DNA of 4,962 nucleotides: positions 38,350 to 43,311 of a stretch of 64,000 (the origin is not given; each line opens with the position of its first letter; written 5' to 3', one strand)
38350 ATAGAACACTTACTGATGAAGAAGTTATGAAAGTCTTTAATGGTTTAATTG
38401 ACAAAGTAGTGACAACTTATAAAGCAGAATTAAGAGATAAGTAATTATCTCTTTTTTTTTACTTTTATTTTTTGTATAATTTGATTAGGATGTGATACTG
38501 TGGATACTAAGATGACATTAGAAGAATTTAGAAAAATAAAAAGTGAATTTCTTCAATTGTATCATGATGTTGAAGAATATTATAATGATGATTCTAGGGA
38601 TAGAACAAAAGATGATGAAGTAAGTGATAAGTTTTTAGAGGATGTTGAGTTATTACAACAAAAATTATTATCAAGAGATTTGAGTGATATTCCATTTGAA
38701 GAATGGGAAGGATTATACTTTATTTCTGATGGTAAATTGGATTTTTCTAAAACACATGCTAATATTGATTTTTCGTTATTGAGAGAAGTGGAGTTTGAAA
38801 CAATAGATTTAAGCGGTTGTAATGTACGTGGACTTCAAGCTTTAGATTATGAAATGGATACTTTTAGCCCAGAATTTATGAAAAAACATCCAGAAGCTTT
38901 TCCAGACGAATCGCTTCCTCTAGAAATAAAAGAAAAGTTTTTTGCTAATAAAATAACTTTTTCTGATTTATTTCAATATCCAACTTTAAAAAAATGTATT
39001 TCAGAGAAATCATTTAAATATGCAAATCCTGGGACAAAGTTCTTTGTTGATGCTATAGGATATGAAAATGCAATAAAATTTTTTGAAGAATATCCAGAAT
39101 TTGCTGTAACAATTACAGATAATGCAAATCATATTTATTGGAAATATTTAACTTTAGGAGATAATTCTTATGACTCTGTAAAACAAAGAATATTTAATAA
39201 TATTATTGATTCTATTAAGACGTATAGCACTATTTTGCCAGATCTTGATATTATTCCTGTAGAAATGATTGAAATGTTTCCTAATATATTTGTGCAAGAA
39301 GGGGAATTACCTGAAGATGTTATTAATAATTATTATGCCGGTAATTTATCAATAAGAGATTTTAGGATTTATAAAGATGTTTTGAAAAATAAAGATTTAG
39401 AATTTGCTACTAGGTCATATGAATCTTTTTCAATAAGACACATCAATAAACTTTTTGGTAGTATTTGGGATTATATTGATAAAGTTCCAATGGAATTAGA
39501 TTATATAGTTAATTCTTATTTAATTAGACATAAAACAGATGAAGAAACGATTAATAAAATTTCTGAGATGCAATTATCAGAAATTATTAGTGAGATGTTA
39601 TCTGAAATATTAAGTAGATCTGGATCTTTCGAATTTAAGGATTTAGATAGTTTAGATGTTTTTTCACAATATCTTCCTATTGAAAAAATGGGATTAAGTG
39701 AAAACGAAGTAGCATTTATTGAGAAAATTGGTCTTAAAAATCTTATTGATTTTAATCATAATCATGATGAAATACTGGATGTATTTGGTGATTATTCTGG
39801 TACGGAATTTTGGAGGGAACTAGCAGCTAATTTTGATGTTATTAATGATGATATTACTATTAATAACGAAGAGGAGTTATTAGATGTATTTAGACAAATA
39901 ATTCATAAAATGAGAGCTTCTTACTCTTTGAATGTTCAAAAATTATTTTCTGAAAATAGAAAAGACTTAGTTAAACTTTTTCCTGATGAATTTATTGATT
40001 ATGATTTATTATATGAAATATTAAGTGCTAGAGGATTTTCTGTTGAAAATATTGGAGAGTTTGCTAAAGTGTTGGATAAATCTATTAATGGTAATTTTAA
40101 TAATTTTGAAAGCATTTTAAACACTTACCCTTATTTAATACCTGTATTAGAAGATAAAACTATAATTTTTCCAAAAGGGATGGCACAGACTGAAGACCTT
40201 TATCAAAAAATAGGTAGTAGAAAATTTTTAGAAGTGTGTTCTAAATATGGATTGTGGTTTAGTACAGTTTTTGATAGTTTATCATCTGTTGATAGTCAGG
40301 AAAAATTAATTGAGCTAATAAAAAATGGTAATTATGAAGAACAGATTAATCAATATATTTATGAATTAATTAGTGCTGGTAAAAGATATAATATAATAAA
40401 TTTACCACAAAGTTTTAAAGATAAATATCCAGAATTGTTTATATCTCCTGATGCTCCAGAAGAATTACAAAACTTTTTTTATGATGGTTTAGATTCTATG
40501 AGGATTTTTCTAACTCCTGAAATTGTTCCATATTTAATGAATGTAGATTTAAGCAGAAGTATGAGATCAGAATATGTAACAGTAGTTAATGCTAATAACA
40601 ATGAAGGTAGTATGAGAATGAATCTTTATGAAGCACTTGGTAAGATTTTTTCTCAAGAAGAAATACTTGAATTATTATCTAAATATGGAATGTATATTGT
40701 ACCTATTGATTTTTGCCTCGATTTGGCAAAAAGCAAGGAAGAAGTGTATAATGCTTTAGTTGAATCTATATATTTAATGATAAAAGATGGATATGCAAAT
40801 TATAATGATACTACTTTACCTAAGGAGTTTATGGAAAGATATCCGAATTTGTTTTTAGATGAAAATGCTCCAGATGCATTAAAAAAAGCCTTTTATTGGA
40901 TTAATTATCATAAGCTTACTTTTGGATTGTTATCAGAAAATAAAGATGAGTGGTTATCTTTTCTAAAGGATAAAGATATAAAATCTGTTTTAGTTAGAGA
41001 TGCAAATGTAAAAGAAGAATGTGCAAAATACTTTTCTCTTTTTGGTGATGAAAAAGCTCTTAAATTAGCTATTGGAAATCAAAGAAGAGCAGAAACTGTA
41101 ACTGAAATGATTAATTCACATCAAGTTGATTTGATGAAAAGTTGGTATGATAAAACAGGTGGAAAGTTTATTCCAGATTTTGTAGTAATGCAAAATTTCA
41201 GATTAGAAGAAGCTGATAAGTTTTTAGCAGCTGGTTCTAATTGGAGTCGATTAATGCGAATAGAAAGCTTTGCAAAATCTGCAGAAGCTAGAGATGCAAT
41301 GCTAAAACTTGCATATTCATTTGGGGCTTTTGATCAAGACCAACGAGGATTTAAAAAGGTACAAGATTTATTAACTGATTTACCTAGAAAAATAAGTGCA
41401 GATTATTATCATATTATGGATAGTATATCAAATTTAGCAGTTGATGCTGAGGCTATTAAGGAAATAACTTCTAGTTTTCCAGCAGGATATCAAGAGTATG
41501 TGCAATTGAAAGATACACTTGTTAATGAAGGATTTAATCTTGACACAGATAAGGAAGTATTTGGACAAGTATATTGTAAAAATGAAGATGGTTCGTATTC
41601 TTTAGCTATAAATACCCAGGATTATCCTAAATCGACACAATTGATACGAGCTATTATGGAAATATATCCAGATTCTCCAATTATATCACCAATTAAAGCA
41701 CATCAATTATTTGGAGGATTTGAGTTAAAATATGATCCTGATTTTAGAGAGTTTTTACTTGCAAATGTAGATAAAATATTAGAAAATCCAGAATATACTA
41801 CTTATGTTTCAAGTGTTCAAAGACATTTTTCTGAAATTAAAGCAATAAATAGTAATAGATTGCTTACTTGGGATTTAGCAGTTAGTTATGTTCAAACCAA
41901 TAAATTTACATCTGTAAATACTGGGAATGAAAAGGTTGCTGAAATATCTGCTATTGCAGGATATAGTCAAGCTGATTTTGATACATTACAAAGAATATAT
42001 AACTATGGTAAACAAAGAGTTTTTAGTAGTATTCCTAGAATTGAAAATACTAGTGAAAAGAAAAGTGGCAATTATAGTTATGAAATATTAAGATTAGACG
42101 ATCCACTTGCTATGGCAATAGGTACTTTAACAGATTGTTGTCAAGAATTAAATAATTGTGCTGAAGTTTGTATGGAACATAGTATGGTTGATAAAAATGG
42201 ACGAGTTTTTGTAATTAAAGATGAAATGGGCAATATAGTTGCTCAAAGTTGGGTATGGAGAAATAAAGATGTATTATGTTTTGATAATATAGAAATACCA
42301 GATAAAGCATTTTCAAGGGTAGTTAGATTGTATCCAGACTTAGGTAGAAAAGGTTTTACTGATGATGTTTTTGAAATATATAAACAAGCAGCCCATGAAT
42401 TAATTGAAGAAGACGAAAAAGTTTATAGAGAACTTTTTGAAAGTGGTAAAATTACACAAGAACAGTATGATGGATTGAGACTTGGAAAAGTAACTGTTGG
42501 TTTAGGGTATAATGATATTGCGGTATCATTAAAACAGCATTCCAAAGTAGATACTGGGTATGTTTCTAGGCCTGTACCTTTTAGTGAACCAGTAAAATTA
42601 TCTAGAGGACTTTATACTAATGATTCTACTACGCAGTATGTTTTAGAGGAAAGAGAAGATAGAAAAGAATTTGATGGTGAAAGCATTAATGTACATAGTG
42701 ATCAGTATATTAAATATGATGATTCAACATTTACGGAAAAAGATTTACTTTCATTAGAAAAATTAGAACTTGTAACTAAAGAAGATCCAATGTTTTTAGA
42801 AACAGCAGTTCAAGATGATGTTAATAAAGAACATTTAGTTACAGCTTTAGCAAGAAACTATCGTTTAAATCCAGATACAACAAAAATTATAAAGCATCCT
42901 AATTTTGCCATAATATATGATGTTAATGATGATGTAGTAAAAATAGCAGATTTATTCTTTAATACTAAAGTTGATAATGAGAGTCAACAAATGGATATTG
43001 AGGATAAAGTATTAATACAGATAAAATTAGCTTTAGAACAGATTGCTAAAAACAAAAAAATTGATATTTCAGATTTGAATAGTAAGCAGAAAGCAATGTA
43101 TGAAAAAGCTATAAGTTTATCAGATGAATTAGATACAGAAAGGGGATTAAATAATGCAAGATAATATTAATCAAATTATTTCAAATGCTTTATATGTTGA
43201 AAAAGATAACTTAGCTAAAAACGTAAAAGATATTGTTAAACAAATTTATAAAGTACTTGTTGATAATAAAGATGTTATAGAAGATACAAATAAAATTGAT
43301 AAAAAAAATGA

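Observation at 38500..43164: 1554-aa cytoplasmic protein of unknown function with a five-fold recurring motif and a C-terminal Cys/His cluster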

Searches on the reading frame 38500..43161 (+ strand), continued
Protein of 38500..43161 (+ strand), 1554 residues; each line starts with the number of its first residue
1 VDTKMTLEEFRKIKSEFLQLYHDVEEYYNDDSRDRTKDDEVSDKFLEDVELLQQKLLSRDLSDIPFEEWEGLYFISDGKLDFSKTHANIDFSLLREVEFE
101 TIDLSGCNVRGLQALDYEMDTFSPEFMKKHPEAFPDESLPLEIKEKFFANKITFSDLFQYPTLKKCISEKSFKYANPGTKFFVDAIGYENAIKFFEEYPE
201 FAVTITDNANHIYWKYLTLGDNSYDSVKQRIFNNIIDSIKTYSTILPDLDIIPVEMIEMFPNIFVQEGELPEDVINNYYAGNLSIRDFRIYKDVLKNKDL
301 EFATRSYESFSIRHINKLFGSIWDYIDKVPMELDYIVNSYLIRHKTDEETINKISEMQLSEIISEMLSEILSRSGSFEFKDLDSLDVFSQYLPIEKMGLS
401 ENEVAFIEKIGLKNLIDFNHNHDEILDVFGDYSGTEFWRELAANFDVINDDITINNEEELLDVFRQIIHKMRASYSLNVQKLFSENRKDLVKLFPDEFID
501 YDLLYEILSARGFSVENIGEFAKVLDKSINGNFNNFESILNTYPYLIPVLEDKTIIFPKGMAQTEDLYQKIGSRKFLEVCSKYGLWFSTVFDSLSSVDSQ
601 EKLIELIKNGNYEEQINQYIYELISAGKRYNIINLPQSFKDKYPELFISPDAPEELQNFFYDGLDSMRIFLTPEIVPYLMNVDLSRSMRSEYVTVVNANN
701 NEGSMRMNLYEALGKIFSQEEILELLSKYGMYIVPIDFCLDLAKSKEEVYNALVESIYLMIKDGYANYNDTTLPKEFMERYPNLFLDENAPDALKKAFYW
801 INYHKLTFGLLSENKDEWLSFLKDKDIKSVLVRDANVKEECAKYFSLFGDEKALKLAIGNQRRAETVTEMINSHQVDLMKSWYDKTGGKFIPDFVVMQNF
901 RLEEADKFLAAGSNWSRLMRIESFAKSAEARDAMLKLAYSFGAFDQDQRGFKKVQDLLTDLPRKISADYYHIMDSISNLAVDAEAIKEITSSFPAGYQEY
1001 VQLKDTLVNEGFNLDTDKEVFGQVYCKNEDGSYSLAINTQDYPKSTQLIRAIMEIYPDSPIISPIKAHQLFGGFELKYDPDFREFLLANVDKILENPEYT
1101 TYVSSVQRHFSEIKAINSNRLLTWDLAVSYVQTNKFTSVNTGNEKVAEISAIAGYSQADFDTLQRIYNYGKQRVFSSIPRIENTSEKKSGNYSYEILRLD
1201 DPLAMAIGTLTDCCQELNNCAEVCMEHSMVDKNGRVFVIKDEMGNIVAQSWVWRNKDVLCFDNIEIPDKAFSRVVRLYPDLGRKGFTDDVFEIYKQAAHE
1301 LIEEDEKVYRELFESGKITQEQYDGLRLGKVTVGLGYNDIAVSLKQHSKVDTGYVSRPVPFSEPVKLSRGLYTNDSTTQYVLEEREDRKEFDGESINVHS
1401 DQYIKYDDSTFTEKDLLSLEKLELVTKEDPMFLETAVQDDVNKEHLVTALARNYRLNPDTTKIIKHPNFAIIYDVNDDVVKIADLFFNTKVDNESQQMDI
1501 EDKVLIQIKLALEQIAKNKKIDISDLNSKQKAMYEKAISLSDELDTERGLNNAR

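Call 99: find_encoding_contigs(protein=P0089, flank=6000, max_places=2)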
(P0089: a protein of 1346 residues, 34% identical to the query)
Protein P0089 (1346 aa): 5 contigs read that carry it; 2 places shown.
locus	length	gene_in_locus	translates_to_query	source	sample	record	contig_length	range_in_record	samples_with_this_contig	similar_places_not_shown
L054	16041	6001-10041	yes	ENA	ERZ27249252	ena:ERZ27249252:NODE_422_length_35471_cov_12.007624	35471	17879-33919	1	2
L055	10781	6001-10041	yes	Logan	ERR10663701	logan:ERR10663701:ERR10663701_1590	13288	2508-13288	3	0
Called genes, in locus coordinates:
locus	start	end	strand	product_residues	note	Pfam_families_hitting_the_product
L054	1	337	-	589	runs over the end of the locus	PF00145:DNA_methylase, PF01170:UPF0020 (faint), PF03602:Cons_hypoth95 (faint), PF09445:Methyltransf_15 (faint), PF13847:Methyltransf_31 (faint), PF01555:N6_N4_Mtase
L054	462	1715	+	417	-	PF01844:HNH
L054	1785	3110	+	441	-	PF12913:SH3_6, PF00877:NLPC_P60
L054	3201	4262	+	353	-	-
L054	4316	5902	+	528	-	-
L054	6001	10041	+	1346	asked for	-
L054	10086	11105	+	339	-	PF03462:PCRF, PF00472:RF-1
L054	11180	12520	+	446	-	PF01171:ATP_bind_3, PF11734:TilS_C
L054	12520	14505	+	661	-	PF06480:FtsH_ext (weak), PF00004:AAA, PF07728:AAA_5 (weak), PF17862:AAA_lid_3, PF01434:Peptidase_M41, PF07498:Rho_N (weak)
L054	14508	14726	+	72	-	PF03840:SecG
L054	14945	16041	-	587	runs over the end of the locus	PF05598:DUF772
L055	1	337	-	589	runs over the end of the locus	PF00145:DNA_methylase, PF01170:UPF0020 (faint), PF03602:Cons_hypoth95 (faint), PF09445:Methyltransf_15 (faint), PF13847:Methyltransf_31 (faint), PF01555:N6_N4_Mtase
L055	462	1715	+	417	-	PF01844:HNH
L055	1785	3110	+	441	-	PF12913:SH3_6, PF00877:NLPC_P60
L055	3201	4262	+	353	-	-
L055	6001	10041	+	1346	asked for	-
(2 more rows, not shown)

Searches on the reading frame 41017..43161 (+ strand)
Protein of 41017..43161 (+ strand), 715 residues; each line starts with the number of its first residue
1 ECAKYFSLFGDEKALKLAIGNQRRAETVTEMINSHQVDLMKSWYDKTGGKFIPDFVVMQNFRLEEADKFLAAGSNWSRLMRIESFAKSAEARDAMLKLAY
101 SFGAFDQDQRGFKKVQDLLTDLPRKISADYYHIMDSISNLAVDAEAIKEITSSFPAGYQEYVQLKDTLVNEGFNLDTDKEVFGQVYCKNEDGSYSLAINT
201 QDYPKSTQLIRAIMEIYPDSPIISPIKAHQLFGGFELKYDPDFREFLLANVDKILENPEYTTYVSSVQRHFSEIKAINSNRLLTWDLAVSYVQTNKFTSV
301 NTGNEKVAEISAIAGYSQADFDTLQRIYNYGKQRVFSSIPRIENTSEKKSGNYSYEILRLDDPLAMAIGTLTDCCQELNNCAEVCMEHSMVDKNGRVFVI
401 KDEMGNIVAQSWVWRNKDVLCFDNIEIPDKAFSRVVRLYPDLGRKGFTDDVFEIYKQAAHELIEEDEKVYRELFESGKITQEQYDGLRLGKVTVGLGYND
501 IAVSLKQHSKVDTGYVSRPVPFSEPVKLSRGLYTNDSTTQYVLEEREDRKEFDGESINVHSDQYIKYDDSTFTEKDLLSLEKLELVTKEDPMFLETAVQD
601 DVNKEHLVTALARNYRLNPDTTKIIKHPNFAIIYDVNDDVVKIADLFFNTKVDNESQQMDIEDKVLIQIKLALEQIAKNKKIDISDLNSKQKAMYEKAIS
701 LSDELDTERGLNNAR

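Call 31: predict_structure(alignment_id=A2)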
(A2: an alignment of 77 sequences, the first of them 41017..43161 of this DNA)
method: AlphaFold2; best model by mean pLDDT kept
length: 715 residues; sequences in the alignment: 77
mean_pLDDT: 90.7   pTM: 0.66
mean pLDDT of the five models: 90.7, 90.2, 90.1, 89.4, 88.7
residues with pLDDT >= 90: 487; 70-90: 210; 50-70: 17; < 50: 1
segments of 3 or more residues with pLDDT < 50: none
pLDDT, mean of each block of 10 residues (from residue 1): 93 89 85 92 94 93 93 95 92 95 97 97 93 90 83 86 93 91 93 95 95 92 91 89 96 88 87 68 83 81 92 84 96 96 85 94 92 83 92 97 86 95 90 82 92 98 97 94 94 89 94 89 88 68 94 89 95 92 90 81 87 95 97 96 97 89 97 93 96 97 89 66
secondary structure, 60 per line:
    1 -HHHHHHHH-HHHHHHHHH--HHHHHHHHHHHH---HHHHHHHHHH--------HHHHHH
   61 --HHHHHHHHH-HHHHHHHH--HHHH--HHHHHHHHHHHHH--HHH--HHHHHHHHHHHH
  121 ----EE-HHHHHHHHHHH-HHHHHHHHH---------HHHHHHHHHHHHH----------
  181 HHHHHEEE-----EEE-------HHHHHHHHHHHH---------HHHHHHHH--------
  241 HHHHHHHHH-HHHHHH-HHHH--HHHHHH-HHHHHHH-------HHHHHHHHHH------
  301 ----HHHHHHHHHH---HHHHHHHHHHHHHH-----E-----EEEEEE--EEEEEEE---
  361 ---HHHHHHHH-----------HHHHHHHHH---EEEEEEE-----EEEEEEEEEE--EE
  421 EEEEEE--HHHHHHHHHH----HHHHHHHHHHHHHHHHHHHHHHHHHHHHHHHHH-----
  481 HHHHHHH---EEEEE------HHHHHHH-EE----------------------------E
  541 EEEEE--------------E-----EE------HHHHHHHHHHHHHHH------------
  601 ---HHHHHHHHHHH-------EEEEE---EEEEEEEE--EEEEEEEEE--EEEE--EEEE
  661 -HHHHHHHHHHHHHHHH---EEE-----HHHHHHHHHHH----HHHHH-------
elements in order (helices of 4 or more, strands of 3 or more residues): H2-9 H11-19 H22-33 H37-46 H55-60 H63-71 H73-80 H83-86 H89-101 H109-120 H128-138 H140-148 H158-170 H181-185 E186-188 E194-196 H204-215 H225-232 H241-249 H251-256 H258-261 H264-269 H271-277 H285-294 H305-314 H318-331 E343-348 E351-357 H364-371 H383-391 E395-401 E407-416 E419-426 H429-438 H443-475 H481-487 E491-495 H502-508 E540-545 H574-588 H604-614 E622-626 E630-637 E640-648 E651-654 E657-660 H662-677 E681-683 H689-699 H704-708

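Call 34: fold_search(model_id=the predicted structure, library=pdb)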
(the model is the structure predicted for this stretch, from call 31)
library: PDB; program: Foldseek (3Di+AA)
matches with E <= 10: 388; with E <= 0.001: 0
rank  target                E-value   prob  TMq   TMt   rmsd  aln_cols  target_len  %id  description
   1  3tt2                  2.5e-02  0.77  0.13  0.26  21.1       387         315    8  Crystal Structure of GCN5-related N-Acetyltransferase from Sphaerobacter thermophilus (released 2011-10-05)
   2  4u9w_B                4.4e-02  0.95  0.16  0.45  14.2       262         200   11  Crystal Structure of NatD bound to H4/H2A peptide and CoA (released 2015-01-28)
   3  4u9w_D                6.4e-02  0.91  0.13  0.38  13.7       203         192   12  Crystal Structure of NatD bound to H4/H2A peptide and CoA (released 2015-01-28)
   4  4u9w_A                7.0e-02  0.92  0.16  0.45  12.9       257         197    8  Crystal Structure of NatD bound to H4/H2A peptide and CoA (released 2015-01-28)
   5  4u9v                  7.3e-02  0.97  0.16  0.46   7.9       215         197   10  Crystal structure of NatD (Naa40p) bound to acetyl CoA (released 2015-01-28)
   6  1xf8                  7.3e-02  0.54  0.12  0.22  18.6       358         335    9  Crystal Structure of Weissella viridescens FemX (Y254F) Mutant (released 2005-05-31)
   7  7kd7_D                8.4e-02  0.91  0.15  0.45  11.2       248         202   10  Crystal structure of human NatD (NAA40) bound to a bisubstrate analogue (released 2021-06-16)
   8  6wqb                  9.2e-02  0.47  0.12  0.25  21.1       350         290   10  Crystal structure of VipF from Legionella hackeliae in complex with acetyl-CoA (released 2021-11-10)
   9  7wx5                  1.1e-01  0.44  0.12  0.24  21.6       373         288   11  a Legionella acetyltransferase effector VipF (released 2023-02-22)
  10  1xe4                  1.1e-01  0.25  0.11  0.21  19.3       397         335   12  Crystal Structure of Weissella viridescens FemX (K36M) Mutant (released 2005-05-31)
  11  4u9w_C                1.1e-01  0.90  0.16  0.46   9.2       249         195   12  Crystal Structure of NatD bound to H4/H2A peptide and CoA (released 2015-01-28)
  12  4rs2_B                1.2e-01  0.97  0.14  0.44   8.6       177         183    9  1.55 Angstrom Crystal Structure of GNAT Family N-acetyltransferase (YhbS) from Escherichia coli in Complex with CoA (released 2014-11-19)
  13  7kpu_D                1.3e-01  0.92  0.15  0.46   9.5       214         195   12  Crystal structure of human NatD (NAA40) bound to a bisubstrate analogue with a C-3 linker (released 2021-06-16)
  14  2i00_B                1.3e-01  0.33  0.09  0.16  18.6       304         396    8  Crystal structure of acetyltransferase (GNAT family) from Enterococcus faecalis (released 2006-09-19)
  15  7kwh_C                1.3e-01  0.89  0.14  0.47   7.6       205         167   12  Spermidine N-acetyltransferase SpeG K23-Y30 chimera from Vibrio cholerae and hSSAT (released 2020-12-16)
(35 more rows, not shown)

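Call 50: fold_search(model_id=the predicted structure, library=viral)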
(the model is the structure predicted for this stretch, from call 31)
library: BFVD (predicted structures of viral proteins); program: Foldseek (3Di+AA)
matches with E <= 10: 403; with E <= 0.001: 1
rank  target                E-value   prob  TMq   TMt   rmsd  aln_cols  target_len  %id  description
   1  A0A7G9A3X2            3.9e-12  1.00  0.31  0.34  24.3       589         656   15  Uncharacterized protein [Bacteriophage sp.]
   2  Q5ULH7                1.6e-03  0.96  0.14  0.17  18.4       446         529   11  Orf137 [Lactobacillus phage LP65]
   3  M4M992                9.8e-03  0.80  0.13  0.17  15.0       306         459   13  (no name in the UniProt tables at hand)
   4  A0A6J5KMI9            1.4e-02  0.54  0.09  0.08  16.6       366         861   11  PcfJ-like protein [uncultured Caudovirales phage]
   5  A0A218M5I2            2.1e-02  0.99  0.14  0.43  10.3       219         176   13  Acetyltransferase domain protein [Arthrobacter phage Niktson]
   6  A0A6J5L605            3.4e-02  0.38  0.17  0.10  29.3       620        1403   12  PcfJ-like protein [uncultured Caudovirales phage]
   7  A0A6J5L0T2            5.8e-02  0.23  0.08  0.18  22.1       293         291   12  NAT_SF domain containing protein [uncultured Caudovirales phage]
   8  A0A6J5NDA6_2          6.1e-02  0.23  0.12  0.11  22.4       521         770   11  DUF6973 domain-containing protein [uncultured Caudovirales phage]
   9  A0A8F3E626            6.4e-02  0.72  0.14  0.26  18.4       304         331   12  Acetyltransferase [Streptomyces phage TaidaOne]
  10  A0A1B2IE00            6.7e-02  0.35  0.08  0.16  22.5       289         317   11  Putative GCN5-related N-acetyltransferase [Erwinia phage vB_EamM_Kwan]
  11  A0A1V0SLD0            7.3e-02  0.96  0.14  0.51   9.5       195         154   12  Acetyltransferase GNAT family protein [Klosneuvirus KNV1]
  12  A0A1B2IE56            1.0e-01  0.75  0.11  0.26  21.4       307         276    9  Uncharacterized protein [Erwinia phage vB_EamM_Kwan]
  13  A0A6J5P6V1            1.1e-01  0.80  0.13  0.43  11.9       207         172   14  N-acetyltransferase domain-containing protein [uncultured Caudovirales phage]
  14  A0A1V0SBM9            1.8e-01  0.89  0.09  0.44   6.8       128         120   12  Acetyltransferase GNAT domain protein [Catovirus CTV1]
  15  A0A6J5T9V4            1.8e-01  0.84  0.16  0.44   7.5       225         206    9  Uncharacterized protein [uncultured Caudovirales phage]
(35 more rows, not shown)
